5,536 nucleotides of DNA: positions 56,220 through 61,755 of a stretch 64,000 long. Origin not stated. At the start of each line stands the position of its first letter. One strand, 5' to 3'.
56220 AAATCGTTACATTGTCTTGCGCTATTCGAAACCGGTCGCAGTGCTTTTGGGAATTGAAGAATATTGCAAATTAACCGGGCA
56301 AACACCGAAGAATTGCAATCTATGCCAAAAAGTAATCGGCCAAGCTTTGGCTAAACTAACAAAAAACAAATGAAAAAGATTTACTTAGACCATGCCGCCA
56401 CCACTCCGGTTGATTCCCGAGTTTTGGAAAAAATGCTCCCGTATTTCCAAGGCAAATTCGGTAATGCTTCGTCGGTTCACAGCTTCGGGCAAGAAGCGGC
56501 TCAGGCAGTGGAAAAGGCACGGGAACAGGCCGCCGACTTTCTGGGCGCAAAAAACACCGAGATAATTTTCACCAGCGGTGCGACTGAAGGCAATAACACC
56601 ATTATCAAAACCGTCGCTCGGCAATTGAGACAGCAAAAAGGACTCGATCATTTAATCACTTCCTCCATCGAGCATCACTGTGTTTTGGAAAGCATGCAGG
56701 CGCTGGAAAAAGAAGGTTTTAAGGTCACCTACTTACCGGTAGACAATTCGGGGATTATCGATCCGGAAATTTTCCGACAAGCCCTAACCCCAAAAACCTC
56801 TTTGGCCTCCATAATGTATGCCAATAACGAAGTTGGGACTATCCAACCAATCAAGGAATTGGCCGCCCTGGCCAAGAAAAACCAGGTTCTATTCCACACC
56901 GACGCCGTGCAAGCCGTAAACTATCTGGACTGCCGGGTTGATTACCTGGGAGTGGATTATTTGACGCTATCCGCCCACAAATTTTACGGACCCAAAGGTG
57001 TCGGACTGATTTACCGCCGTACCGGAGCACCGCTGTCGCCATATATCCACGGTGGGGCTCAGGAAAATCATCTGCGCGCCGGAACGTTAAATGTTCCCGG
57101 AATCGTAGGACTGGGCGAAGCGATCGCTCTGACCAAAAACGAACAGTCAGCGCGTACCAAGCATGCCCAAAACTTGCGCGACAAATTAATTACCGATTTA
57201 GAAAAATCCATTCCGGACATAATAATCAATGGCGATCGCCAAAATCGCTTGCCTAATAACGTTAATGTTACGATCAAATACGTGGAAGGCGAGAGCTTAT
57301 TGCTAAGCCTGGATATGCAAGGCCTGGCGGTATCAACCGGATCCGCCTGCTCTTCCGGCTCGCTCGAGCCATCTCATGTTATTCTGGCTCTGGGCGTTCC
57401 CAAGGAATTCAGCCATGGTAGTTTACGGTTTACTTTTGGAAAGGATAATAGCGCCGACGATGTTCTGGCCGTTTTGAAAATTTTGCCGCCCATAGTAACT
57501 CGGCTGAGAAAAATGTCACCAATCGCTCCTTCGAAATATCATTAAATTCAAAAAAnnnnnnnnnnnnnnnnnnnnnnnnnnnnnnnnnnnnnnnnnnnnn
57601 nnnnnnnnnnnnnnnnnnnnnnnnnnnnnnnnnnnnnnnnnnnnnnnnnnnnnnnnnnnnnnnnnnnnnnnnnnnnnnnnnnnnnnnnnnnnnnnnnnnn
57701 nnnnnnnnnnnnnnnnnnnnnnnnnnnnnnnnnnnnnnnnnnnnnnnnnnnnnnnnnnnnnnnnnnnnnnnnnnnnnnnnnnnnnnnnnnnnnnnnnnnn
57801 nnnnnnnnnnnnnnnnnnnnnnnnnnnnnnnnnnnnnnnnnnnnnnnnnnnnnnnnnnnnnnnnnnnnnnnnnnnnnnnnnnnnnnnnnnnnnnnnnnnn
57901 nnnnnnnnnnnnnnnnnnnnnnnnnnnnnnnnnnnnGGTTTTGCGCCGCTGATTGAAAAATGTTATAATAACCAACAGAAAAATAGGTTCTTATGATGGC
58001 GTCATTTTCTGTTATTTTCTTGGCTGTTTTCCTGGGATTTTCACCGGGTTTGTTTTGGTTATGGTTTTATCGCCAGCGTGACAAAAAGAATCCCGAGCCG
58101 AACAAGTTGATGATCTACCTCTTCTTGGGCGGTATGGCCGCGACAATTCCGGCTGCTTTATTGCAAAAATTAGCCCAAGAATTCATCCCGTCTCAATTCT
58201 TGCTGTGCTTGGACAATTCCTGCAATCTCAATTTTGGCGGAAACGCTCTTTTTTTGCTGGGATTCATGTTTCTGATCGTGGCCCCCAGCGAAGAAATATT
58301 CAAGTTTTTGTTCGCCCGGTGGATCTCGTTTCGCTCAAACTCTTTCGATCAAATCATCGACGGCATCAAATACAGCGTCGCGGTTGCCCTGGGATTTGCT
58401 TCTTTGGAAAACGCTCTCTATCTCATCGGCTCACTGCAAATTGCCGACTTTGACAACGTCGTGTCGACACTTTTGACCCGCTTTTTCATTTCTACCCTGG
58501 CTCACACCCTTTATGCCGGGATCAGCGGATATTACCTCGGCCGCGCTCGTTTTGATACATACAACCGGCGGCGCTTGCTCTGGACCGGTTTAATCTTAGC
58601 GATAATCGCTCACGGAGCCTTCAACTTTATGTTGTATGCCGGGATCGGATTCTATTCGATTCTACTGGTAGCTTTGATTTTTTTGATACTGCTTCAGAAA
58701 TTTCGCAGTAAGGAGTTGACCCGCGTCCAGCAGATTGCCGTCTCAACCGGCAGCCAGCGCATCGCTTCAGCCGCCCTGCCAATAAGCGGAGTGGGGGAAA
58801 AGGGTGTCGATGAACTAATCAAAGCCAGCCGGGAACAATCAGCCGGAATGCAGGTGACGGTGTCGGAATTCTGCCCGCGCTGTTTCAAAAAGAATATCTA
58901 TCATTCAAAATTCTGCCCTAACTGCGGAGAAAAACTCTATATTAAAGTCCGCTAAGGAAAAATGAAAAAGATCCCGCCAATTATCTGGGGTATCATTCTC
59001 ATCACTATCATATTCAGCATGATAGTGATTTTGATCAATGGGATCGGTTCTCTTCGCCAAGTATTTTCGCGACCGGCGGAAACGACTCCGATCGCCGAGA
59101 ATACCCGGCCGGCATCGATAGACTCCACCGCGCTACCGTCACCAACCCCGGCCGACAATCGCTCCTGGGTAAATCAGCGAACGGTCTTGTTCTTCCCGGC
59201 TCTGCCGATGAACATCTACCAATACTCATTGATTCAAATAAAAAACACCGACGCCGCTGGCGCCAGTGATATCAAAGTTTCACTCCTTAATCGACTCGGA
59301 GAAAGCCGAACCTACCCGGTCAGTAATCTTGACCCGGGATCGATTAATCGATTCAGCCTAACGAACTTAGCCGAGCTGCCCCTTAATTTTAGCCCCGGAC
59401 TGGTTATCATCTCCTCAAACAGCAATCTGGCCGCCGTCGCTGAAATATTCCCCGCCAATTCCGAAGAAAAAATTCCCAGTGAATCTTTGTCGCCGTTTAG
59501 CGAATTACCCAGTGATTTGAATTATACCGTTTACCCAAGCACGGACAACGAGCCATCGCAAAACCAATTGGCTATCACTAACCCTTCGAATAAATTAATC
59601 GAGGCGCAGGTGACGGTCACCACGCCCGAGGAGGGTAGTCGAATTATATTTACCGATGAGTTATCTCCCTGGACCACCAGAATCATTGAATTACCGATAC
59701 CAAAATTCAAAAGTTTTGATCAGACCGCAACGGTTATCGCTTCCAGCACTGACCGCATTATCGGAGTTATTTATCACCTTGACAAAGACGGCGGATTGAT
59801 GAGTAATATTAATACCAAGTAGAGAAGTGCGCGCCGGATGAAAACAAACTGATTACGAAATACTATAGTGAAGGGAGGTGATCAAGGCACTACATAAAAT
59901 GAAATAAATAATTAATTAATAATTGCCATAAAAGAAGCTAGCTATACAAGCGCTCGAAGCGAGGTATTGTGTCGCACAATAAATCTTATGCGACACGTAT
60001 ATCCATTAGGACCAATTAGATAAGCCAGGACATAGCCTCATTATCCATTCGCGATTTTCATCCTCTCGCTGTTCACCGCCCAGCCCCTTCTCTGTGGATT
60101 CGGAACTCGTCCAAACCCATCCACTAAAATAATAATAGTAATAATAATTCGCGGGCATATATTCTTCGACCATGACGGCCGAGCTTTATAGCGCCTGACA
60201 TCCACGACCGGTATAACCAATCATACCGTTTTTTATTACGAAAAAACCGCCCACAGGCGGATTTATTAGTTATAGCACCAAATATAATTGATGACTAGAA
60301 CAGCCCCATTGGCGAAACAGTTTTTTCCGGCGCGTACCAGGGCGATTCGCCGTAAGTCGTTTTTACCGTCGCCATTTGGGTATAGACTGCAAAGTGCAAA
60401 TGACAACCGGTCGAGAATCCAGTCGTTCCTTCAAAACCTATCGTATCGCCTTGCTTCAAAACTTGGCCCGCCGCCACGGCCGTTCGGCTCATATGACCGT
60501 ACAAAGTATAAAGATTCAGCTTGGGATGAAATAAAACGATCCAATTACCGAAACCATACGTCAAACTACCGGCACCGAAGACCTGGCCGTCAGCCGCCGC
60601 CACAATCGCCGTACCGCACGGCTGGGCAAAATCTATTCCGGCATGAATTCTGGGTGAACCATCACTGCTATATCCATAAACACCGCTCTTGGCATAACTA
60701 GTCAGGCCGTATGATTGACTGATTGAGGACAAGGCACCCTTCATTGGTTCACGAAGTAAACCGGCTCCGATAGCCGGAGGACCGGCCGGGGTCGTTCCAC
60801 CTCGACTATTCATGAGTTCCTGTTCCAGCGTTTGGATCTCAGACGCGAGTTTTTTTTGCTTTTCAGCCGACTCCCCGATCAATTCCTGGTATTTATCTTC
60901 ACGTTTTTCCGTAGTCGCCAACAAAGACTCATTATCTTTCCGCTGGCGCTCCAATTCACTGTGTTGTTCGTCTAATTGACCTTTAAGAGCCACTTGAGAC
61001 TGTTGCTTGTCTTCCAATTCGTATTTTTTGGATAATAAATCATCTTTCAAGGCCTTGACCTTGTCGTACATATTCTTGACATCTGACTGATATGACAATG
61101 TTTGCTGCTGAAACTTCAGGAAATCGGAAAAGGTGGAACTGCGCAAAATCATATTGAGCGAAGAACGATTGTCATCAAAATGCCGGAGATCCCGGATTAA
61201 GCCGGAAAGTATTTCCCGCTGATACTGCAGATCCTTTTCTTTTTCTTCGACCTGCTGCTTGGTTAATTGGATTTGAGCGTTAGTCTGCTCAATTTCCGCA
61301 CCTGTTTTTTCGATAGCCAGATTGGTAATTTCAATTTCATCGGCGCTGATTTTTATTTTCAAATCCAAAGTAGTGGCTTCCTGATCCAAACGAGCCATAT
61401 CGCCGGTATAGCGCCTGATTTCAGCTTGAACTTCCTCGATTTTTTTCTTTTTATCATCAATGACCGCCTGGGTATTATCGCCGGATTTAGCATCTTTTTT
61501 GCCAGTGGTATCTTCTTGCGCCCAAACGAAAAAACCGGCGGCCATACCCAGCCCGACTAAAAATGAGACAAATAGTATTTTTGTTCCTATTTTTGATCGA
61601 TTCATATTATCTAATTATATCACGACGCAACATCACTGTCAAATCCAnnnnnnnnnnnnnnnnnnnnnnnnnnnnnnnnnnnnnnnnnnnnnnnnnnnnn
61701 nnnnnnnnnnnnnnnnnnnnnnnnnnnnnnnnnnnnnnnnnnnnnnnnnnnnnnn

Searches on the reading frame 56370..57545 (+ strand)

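Call 8: search_protein_families(library=pfam, proteins=[window:56370-57545:+])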
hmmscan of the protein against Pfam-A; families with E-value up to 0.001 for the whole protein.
window:56370-57545:+ (391 aa): 3 families
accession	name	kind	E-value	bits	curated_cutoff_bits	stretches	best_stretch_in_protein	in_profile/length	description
PF00266.25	Aminotran_5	-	6.9e-88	295.5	21.5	1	4-367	1-370/371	Aminotransferase class-V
PF01212.27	Beta_elim_lyase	-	1.7e-07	31.3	27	1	44-265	31-255/288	Beta-eliminating lyase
PF01041.23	DegT_DnrJ_EryC1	-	9.1e-06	25.6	19.8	1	50-183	29-150/360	DegT/DnrJ/EryC1/StrS aminotransferase family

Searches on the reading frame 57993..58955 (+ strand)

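Call 8: search_protein_families(library=pfam, proteins=[window:57993-58955:+])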
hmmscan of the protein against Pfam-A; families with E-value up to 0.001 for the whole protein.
window:57993-58955:+ (320 aa): 2 families
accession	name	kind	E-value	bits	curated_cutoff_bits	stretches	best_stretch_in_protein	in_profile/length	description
PF13367.11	PrsW-protease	-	7.1e-35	120.8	23.5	1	35-231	1-195/196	PrsW family intramembrane metalloprotease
PF12773.13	DZR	-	0.00058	20.4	27.3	1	294-315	1-22/45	Double zinc ribbon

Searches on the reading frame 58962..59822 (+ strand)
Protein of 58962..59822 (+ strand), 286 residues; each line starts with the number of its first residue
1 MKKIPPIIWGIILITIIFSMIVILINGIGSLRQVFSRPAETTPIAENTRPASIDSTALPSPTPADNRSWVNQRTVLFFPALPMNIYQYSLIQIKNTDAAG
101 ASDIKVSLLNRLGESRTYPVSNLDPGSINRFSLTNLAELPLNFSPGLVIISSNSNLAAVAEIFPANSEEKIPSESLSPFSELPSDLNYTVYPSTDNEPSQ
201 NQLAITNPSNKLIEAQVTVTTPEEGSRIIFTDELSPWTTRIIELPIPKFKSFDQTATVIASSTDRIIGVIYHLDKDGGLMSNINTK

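Call 8: search_protein_families(library=pfam, proteins=[window:58962-59822:+])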
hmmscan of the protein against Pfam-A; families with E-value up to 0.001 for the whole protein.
window:58962-59822:+ (286 aa): 0 families

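Call 43: search_protein_families(library=phrogs, proteins=[window:58962-59822:+], max_evalue=0.01)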
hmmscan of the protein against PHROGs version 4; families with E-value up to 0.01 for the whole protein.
window:58962-59822:+ (286 aa): 0 families

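Call 44: search_protein_families(library=padloc, proteins=[window:58962-59822:+], max_evalue=0.01)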
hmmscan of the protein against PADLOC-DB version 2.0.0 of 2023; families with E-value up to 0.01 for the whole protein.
window:58962-59822:+ (286 aa): 0 families

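Call 56: find_encoding_contigs(protein=window:58962-59822:+, flank=10000, max_places=2)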
Protein window:58962-59822:+ (286 aa): 5 contigs read that carry it; 2 places shown.
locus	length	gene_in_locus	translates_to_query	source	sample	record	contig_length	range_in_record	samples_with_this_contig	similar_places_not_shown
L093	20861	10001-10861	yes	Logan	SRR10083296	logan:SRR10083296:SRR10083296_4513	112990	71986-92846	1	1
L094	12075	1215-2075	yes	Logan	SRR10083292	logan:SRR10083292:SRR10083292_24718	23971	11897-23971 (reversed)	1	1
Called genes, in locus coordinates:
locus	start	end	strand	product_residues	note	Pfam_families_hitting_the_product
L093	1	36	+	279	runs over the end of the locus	PF00535:Glycos_transf_2, PF10111:Glyco_tranf_2_2 (weak), PF13641:Glyco_tranf_2_3, PF13632:Glyco_trans_2_3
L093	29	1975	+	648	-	PF13196:DUF4012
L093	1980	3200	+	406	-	PF22694:CtpB_N-like, PF00595:PDZ, PF13180:PDZ_2, PF17820:PDZ_6, PF03572:Peptidase_S41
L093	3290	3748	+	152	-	PF01281:Ribosomal_L9_N, PF03948:Ribosomal_L9_C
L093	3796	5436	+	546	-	PF06418:CTP_synth_N, PF00117:GATase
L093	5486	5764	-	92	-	PF01016:Ribosomal_L27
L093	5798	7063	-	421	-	PF01555:N6_N4_Mtase, PF01170:UPF0020, PF13847:Methyltransf_31 (weak)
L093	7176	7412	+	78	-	-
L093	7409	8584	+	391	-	PF00266:Aminotran_5, PF01041:DegT_DnrJ_EryC1 (weak), PF01212:Beta_elim_lyase (weak)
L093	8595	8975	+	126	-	PF01592:NifU_N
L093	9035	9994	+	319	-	PF13367:PrsW-protease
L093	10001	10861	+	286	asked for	-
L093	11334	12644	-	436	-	PF01551:Peptidase_M23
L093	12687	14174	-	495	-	PF01551:Peptidase_M23, PF13517:FG-GAP_3 (faint), PF01839:FG-GAP (weak)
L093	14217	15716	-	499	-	PF00749:tRNA-synt_1c, PF19269:Anticodon_2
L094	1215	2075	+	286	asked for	-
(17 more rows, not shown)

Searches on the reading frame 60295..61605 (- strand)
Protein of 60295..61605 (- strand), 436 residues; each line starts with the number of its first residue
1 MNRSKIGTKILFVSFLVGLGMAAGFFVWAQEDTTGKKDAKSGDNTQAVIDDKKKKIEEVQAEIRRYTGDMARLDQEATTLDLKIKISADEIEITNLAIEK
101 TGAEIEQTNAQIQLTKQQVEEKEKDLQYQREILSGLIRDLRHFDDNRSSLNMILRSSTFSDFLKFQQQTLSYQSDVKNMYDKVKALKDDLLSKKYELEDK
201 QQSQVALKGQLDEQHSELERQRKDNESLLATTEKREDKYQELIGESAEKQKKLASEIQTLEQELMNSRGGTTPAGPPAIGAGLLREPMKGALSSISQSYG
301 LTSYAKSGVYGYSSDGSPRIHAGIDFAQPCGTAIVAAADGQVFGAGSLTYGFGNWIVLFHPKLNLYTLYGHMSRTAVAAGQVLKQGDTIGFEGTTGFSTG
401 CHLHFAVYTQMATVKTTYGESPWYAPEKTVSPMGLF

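Call 8: search_protein_families(library=pfam, proteins=[window:60295-61605:-])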
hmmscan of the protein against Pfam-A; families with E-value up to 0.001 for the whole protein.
window:60295-61605:- (436 aa): 1 family
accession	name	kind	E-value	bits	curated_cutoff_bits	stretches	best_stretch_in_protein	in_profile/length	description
PF01551.29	Peptidase_M23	-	1.3e-24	86.7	28.7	1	320-412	2-92/96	Peptidase family M23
